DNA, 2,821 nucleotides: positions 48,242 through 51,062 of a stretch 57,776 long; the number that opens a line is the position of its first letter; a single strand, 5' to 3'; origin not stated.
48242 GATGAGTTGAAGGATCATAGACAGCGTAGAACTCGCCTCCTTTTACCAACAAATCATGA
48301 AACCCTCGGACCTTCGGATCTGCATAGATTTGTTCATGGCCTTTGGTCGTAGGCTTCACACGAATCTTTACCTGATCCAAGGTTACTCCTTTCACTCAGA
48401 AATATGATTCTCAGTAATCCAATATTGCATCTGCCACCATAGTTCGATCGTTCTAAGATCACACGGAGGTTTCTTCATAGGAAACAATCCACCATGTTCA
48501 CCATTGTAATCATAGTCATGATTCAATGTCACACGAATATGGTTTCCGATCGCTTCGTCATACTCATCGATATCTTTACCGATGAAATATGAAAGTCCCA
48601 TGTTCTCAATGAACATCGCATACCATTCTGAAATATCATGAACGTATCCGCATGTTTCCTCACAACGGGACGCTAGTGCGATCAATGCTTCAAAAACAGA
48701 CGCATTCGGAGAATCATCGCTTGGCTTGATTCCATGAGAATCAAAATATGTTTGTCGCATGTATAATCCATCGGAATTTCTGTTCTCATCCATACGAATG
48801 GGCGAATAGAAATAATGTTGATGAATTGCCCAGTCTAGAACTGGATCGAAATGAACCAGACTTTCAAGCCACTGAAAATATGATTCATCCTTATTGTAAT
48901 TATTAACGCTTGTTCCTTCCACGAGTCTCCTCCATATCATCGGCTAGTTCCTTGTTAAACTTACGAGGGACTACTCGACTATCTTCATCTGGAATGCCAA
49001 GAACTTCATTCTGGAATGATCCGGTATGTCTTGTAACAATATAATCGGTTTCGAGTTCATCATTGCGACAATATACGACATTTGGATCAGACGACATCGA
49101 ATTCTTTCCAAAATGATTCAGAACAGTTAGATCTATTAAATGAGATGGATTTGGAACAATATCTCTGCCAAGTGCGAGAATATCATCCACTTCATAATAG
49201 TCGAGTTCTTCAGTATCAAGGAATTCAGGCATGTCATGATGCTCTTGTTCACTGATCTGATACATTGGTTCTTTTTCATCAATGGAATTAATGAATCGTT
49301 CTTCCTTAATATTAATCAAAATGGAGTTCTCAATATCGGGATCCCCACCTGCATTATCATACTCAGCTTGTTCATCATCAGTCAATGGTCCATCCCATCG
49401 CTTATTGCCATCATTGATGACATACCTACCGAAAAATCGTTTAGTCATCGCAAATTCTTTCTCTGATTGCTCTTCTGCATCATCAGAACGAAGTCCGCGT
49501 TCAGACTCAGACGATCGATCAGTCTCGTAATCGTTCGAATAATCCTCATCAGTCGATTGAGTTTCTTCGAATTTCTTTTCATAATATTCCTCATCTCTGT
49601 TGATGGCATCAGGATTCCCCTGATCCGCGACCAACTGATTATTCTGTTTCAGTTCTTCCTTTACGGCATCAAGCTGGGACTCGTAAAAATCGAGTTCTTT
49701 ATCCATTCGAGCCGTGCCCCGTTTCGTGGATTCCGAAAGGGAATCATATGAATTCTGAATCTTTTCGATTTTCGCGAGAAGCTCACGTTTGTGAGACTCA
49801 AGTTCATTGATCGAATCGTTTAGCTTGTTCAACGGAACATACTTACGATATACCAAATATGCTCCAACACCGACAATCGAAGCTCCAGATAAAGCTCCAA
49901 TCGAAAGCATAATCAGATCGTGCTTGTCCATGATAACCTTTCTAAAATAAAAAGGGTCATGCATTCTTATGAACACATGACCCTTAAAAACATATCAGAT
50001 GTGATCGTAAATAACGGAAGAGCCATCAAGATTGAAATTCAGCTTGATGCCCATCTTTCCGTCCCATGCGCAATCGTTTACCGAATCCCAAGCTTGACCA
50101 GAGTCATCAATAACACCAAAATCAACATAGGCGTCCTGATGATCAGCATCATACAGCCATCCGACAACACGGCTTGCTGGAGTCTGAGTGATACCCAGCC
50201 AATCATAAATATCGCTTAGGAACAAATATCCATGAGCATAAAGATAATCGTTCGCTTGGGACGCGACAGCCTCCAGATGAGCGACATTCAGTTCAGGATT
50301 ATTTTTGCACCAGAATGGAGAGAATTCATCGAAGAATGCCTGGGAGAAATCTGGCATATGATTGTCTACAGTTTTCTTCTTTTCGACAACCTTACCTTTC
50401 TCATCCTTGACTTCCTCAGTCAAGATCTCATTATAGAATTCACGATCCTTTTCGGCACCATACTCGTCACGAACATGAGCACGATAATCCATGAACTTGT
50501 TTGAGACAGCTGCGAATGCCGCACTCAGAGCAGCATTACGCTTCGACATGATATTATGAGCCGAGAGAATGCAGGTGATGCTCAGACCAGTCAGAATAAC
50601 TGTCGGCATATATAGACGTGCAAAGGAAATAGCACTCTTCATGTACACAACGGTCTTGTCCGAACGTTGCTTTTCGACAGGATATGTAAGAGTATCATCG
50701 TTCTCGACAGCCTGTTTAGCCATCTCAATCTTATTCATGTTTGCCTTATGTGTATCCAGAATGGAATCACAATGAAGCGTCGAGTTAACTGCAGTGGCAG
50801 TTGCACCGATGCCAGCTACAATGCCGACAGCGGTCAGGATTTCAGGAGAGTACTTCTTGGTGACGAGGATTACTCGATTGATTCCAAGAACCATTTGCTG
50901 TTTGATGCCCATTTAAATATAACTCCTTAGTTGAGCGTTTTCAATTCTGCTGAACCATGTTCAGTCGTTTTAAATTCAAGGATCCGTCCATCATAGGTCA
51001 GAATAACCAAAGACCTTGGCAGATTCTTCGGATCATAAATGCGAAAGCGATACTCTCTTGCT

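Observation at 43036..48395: Family B DNA polymerase split immediately before motif A, with thyA and three small ORFs in the gap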

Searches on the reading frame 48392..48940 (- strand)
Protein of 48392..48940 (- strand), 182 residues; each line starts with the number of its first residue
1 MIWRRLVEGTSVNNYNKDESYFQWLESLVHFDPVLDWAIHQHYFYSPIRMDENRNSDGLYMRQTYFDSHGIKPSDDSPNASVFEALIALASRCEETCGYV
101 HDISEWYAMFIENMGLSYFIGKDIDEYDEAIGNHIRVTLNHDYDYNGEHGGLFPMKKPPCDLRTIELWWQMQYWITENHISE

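Call 14: search_protein_families(library=pfam, proteins=[window:48392-48940:-], max_evalue=0.05)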
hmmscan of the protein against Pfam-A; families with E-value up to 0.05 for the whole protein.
window:48392-48940:- (182 aa): 0 families

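Call 15: search_protein_families(library=phrogs, proteins=[window:48392-48940:-], max_evalue=0.01)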
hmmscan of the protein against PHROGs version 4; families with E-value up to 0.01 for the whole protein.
window:48392-48940:- (182 aa): 1 family
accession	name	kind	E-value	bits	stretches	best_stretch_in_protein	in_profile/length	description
phrog_4678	-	unknown function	2.6e-28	100.1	1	16-180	5-179/181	-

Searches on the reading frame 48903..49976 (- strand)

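Call 15: search_protein_families(library=phrogs, proteins=[window:48903-49976:-], max_evalue=0.01)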
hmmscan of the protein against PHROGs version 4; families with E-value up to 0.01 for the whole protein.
window:48903-49976:- (357 aa): 4 families
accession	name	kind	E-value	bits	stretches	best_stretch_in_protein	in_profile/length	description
phrog_4695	-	unknown function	1.5e-12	49.1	1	70-332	38-231/233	-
phrog_1009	-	unknown function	0.00046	21.2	1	25-112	10-95/103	-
phrog_9829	-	unknown function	0.0007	20.9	1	29-111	12-94/95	-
phrog_3999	-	unknown function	0.0073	17.5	1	34-114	20-98/107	-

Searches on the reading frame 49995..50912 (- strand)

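Call 15: search_protein_families(library=phrogs, proteins=[window:49995-50912:-], max_evalue=0.01)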
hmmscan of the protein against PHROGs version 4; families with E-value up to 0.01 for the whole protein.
window:49995-50912:- (305 aa): 2 families
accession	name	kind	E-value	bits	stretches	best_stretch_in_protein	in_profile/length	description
phrog_2152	-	unknown function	1e-61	209.7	1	10-274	8-248/273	-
phrog_19999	-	unknown function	6e-08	33.7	1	192-271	10-89/152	-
